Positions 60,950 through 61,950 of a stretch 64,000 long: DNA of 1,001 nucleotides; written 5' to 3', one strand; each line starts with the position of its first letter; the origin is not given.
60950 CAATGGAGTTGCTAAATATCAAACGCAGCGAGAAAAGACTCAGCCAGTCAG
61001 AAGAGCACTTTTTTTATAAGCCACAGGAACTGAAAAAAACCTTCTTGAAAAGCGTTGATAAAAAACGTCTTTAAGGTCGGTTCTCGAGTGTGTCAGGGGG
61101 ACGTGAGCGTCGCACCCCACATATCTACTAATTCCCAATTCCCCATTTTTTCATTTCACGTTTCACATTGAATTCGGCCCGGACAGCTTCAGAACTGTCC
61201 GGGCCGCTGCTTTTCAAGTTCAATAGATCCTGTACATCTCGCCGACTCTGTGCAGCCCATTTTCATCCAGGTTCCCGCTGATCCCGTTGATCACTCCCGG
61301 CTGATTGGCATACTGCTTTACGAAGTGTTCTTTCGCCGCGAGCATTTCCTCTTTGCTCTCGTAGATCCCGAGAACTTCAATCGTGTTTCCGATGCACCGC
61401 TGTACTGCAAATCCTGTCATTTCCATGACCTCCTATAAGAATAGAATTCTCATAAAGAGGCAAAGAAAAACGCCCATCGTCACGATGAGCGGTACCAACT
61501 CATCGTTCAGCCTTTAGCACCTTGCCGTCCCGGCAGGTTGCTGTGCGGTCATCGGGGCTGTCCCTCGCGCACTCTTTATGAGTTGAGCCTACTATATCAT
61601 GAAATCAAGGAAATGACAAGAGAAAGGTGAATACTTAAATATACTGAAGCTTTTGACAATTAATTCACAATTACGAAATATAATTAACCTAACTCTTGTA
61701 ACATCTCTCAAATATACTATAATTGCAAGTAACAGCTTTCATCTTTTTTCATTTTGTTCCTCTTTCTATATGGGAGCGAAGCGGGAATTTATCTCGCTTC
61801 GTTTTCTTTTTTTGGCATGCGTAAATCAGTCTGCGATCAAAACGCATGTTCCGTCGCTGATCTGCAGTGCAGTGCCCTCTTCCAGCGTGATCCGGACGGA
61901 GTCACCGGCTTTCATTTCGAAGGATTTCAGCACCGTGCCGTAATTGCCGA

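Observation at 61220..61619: P4-less SAM-I-type riboswitch with dual (termination plus SD-sequestration) control of an orphan 66-aa ORF inside the island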

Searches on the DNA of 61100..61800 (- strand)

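Call 4: search_rna_families(source=window, start=61100, end=61800, threshold=evalue, max_evalue=10, show_alignments=4)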
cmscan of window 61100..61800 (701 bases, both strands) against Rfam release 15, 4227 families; matches with E-value up to 10: 3.
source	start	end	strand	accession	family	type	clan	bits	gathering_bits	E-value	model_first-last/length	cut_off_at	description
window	61497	61584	-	RF00162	SAM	Cis-reg; riboswitch;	CL00012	65.4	44.4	6.4e-15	1-108/108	no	SAM riboswitch aptamer (S box leader)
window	61166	61220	+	RF02353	BjrC68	Gene; sRNA;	-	20.7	39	0.0077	1-82/82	no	Bradyrhizobiaceae sRNA BjrC68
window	61466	61540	-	RF00370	sroD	Gene; sRNA;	-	13.5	50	9.6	1-86/86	no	sroD RNA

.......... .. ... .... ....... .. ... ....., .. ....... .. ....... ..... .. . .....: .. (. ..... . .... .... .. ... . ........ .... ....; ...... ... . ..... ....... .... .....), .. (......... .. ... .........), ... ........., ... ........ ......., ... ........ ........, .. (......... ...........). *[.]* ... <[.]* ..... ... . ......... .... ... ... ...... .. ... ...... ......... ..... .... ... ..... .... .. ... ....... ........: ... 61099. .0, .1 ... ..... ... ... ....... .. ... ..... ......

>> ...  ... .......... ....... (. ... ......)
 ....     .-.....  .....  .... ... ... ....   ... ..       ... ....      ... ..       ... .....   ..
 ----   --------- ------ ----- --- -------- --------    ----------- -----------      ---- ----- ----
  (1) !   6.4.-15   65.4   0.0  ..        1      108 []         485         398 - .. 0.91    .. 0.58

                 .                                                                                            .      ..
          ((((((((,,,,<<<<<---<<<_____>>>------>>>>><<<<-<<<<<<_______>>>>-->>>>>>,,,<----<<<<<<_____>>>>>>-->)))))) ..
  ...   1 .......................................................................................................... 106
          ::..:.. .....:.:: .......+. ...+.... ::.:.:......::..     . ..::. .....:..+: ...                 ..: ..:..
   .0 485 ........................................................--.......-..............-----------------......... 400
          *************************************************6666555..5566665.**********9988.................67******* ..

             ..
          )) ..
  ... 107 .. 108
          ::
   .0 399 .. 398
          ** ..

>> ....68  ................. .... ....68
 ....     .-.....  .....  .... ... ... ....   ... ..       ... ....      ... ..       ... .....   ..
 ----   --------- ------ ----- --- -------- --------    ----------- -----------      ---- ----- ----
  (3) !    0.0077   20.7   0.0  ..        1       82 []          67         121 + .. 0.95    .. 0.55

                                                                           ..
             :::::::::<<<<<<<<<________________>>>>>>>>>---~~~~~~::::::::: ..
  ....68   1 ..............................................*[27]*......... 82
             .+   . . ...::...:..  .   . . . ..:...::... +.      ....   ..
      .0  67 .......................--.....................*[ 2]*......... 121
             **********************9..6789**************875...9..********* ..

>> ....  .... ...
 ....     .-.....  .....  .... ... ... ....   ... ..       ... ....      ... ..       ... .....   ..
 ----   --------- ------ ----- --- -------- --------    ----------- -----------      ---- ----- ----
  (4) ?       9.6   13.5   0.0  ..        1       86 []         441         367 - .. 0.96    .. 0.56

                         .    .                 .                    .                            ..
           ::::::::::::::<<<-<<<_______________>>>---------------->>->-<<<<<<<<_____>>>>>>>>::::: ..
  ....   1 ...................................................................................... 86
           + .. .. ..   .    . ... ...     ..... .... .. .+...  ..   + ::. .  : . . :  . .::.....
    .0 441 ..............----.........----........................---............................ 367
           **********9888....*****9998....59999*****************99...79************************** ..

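Call 11: search_rna_families(sources=[L001, L005, L006, L007, L008, L009, L010, L011], threshold=gathering, show_alignments=4)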
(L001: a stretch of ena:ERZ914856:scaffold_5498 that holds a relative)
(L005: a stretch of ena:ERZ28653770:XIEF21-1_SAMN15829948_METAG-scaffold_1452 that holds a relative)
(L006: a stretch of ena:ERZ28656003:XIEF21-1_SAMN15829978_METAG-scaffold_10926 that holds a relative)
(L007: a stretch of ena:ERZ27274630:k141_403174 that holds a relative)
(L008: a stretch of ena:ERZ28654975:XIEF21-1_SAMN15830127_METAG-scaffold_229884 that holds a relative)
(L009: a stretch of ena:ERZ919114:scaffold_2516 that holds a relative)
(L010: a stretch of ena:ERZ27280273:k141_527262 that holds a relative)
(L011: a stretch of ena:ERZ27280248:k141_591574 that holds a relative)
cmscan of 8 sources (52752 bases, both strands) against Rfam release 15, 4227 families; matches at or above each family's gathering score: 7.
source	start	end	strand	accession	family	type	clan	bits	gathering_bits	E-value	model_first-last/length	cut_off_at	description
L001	5834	5921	+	RF00162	SAM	Cis-reg; riboswitch;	CL00012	66.2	44.4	2.7e-13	1-108/108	no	SAM riboswitch aptamer (S box leader)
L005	5836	5923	+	RF00162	SAM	Cis-reg; riboswitch;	CL00012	66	44.4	3.1e-13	1-108/108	no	SAM riboswitch aptamer (S box leader)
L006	1434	1521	+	RF00162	SAM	Cis-reg; riboswitch;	CL00012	66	44.4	3.1e-13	1-108/108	no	SAM riboswitch aptamer (S box leader)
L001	3220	3307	+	RF00162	SAM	Cis-reg; riboswitch;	CL00012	63.5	44.4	1.7e-12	1-108/108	no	SAM riboswitch aptamer (S box leader)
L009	5837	5925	+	RF00162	SAM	Cis-reg; riboswitch;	CL00012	52.7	44.4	2.3e-09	1-108/108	no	SAM riboswitch aptamer (S box leader)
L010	4469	4557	+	RF00162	SAM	Cis-reg; riboswitch;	CL00012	52.7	44.4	2.3e-09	1-108/108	no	SAM riboswitch aptamer (S box leader)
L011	760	848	+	RF00162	SAM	Cis-reg; riboswitch;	CL00012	52.7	44.4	2.3e-09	1-108/108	no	SAM riboswitch aptamer (S box leader)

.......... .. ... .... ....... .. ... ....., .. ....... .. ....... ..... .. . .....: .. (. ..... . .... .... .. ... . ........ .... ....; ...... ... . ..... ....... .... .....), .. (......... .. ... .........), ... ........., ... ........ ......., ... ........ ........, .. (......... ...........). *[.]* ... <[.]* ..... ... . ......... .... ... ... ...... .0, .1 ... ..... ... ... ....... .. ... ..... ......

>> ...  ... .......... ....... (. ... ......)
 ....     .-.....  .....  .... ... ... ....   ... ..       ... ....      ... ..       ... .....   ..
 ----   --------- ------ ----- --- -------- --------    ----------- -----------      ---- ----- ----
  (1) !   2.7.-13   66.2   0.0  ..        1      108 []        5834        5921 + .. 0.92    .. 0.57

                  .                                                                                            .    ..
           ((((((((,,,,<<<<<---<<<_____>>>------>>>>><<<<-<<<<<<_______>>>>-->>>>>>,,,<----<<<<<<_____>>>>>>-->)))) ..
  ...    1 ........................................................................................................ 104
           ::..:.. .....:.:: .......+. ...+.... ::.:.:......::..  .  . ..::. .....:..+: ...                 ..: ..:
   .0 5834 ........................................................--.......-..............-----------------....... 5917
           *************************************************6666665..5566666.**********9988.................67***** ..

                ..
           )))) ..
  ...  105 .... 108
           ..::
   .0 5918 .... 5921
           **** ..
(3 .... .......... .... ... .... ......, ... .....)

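Call 19: search_rna_families(sources=[L012, L013], threshold=gathering, show_alignments=3)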
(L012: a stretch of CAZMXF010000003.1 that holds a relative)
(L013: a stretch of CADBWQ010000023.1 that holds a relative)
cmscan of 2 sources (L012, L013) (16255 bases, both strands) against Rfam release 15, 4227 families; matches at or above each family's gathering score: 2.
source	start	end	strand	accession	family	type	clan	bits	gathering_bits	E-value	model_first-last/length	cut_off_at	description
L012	3837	3925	+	RF00162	SAM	Cis-reg; riboswitch;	CL00012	52.1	44.4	1.1e-09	1-108/108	no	SAM riboswitch aptamer (S box leader)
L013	3835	3923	+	RF00162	SAM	Cis-reg; riboswitch;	CL00012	52.1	44.4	1.1e-09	1-108/108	no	SAM riboswitch aptamer (S box leader)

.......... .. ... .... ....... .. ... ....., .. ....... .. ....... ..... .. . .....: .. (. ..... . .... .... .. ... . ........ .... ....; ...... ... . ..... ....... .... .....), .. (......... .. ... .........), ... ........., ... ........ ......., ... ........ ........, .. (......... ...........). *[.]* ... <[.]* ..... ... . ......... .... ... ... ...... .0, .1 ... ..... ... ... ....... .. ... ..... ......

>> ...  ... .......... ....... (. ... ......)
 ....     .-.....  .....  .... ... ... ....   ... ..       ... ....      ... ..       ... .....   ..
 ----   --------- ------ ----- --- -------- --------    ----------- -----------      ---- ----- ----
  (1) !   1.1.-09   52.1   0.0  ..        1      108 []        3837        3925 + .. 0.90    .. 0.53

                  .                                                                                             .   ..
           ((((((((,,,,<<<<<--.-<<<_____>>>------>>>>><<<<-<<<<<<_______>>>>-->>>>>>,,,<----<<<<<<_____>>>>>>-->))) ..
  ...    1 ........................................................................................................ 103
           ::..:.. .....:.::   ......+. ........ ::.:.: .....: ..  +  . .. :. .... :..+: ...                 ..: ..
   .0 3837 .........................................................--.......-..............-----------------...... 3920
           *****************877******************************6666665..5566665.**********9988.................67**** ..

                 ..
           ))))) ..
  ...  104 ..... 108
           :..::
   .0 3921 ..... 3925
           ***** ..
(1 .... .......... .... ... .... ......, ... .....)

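Call 37: search_rna_families(sources=[L014, L017, L018, L021, L022], threshold=gathering)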
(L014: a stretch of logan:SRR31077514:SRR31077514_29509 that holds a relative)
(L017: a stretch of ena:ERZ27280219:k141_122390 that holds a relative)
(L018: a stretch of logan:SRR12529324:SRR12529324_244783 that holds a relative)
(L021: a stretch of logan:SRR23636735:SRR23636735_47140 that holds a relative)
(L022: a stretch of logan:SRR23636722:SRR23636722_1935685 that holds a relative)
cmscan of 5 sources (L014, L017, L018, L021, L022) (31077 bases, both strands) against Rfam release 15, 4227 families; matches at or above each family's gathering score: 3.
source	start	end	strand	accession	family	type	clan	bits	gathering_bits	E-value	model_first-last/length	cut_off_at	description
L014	9568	9640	+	RF00005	tRNA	Gene; tRNA;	CL00001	71.2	29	7.1e-14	1-71/71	no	tRNA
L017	219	336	+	RF00162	SAM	Cis-reg; riboswitch;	CL00012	60.5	44.4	7.4e-12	1-108/108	no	SAM riboswitch aptamer (S box leader)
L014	9647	9720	+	RF00005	tRNA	Gene; tRNA;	CL00001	53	29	7.1e-09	1-71/71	no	tRNA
